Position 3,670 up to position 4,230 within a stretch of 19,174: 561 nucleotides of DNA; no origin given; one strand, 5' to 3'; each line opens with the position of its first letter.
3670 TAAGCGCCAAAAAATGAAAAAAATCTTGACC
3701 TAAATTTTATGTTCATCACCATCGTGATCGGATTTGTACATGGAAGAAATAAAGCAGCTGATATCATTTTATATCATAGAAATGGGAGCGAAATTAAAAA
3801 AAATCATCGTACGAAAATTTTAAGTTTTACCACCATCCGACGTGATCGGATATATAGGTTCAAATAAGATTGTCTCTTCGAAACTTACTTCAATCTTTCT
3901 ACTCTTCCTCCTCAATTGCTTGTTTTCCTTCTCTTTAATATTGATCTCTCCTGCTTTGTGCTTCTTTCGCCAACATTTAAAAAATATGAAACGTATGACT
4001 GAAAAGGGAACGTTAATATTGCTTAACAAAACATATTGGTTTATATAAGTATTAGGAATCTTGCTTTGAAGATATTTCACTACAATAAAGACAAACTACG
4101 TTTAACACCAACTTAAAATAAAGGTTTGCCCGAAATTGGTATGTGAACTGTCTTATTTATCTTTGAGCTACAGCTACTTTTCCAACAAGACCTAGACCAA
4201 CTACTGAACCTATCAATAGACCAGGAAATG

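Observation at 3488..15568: Partial spliced gene encoding ChtBD2-like Cys repeats, a Pro-rich linker and a C-terminal LamG/ConA-like domain, a Pif/BMSP-like shell-matrix architecture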

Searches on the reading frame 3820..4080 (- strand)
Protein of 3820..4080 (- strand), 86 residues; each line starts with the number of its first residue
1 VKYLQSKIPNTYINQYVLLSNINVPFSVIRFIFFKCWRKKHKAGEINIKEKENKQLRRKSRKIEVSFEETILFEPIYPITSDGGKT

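Call 48: search_protein_families(library=pfam, proteins=[window:3820-4080:-], max_evalue=0.01)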
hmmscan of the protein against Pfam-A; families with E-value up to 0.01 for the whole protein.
window:3820-4080:- (86 aa): 0 families
